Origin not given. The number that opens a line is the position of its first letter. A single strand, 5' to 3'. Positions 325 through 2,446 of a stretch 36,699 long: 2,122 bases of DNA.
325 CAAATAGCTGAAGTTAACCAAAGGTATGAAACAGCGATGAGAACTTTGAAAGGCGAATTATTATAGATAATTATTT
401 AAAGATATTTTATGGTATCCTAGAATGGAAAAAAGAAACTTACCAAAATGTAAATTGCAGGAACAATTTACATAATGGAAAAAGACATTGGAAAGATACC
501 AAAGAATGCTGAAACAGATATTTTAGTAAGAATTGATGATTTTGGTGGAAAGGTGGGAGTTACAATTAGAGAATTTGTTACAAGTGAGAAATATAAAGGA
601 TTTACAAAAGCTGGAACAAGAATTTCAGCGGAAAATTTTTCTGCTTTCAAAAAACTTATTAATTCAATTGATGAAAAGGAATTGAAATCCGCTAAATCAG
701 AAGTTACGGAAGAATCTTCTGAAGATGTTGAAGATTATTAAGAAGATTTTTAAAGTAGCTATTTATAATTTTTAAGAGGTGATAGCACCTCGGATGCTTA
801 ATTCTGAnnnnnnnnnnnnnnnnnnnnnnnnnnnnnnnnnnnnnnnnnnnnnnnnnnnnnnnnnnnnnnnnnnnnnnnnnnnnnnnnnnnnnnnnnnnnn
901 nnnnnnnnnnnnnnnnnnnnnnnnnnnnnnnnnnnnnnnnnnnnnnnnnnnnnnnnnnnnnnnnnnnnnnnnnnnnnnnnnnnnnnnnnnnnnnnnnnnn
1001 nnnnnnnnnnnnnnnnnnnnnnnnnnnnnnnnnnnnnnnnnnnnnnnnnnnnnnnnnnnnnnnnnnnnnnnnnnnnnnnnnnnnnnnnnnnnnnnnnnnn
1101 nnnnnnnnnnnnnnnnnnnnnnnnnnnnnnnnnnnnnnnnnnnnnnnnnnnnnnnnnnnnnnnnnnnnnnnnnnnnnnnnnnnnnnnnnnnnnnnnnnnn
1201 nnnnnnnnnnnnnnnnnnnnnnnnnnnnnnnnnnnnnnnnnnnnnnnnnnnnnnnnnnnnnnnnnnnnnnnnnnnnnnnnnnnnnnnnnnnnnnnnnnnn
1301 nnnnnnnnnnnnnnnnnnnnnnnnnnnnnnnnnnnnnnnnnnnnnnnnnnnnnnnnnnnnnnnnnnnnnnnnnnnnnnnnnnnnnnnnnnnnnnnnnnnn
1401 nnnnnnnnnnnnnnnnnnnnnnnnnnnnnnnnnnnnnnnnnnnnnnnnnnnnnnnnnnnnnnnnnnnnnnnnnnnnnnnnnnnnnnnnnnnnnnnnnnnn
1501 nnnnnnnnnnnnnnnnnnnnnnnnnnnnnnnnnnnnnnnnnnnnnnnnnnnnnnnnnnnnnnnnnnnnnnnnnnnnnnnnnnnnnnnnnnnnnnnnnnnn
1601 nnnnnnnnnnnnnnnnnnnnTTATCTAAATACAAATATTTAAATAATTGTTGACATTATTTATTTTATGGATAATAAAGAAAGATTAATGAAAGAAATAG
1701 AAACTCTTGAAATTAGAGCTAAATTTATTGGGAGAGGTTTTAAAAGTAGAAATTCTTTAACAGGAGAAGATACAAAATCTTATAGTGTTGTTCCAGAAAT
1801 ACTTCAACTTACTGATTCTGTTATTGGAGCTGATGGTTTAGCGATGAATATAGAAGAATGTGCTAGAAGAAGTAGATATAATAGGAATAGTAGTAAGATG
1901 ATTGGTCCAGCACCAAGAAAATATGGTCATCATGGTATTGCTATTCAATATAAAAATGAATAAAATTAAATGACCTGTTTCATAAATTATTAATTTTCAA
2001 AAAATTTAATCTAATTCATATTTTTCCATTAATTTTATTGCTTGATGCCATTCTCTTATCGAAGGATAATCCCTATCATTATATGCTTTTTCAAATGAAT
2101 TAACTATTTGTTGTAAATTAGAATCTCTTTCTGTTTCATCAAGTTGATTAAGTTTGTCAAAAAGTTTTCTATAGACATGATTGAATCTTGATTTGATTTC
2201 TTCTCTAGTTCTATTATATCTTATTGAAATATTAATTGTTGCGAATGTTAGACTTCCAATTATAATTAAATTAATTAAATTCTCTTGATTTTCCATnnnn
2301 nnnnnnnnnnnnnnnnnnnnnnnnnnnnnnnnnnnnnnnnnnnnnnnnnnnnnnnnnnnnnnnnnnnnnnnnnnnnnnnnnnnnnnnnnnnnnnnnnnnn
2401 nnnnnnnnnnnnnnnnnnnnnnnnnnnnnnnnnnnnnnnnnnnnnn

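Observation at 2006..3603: dph2 is split into two ORFs by an unrelated 101-codon ORF, with all junctions translationally coupled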

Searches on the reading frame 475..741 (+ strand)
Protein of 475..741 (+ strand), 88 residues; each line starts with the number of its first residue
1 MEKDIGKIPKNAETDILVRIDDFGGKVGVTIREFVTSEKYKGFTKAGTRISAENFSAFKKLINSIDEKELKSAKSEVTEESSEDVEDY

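Call 55: search_protein_families(library=pfam, proteins=[window:475-741:+], max_evalue=0.01)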
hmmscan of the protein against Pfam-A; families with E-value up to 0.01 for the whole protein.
window:475-741:+ (88 aa): 1 family
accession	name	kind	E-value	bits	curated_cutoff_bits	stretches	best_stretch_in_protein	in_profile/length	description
PF02229.22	PC4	-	4.9e-05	23.2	25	1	17-60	8-51/52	Transcriptional Coactivator p15 (PC4)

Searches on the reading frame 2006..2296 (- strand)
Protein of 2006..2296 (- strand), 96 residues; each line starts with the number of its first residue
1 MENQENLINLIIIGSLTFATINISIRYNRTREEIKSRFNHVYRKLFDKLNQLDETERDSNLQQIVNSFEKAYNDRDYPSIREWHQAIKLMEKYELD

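Call 3: search_protein_families(library=pfam, proteins=[window:2006-2296:-], max_evalue=1)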
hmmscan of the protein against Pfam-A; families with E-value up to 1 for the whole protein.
window:2006-2296:- (96 aa): 2 families
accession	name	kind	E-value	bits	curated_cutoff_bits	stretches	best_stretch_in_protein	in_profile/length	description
PF15963.11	Myb_DNA-bind_7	-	0.016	15.4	31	1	28-74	39-85/88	Myb DNA-binding like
PF05757.16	PsbQ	-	0.08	13.4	26.9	1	32-72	153-193/204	Oxygen evolving enhancer protein 3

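Call 4: search_protein_families(library=ncbifam, proteins=[window:2006-2296:-], max_evalue=1)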
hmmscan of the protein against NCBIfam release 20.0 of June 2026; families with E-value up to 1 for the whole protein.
window:2006-2296:- (96 aa): 4 families
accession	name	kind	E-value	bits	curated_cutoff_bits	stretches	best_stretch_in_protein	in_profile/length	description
TIGR03042.1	PS_II_psbQ_bact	equivalog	0.0075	16.1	106.9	1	32-74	91-133/142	photosystem II protein PsbQ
TIGR01870.1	cas_TM1810_Csm2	hypoth_equivalog_domain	0.012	16.5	30.6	1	19-69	35-85/96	type III-A CRISPR-associated protein Csm2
TIGR04374.1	small_w_EgtBD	hypoth_equivalog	0.048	13.8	70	1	29-58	11-40/73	hercynine metabolism small protein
NF005237.0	PRK06743.1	equivalog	0.095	12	373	1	10-54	57-99/277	flagellar motor protein MotP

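Call 44: search_protein_families(library=phrogs, proteins=[window:2009-2296:-], max_evalue=0.1)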
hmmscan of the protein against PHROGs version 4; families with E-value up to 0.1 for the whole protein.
window:2009-2296:- (96 aa): 3 families
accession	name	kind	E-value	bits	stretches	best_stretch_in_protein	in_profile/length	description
phrog_11638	-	unknown function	0.025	15.6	1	15-55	79-119/157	-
phrog_8326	-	unknown function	0.049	14.8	0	65-93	33-61/82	-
phrog_4665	-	unknown function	0.054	14.6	1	32-76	19-56/220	-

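Call 45: search_protein_families(library=padloc, proteins=[window:2009-2296:-], max_evalue=0.1)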
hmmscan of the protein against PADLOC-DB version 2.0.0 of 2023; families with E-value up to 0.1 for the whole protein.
window:2009-2296:- (96 aa): 1 family
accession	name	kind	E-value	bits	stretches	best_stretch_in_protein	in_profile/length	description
PDLC01010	Csm2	-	0.0032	16.5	1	19-69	35-85/96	CRISPR type III-A/MTUBE-associated protein Csm2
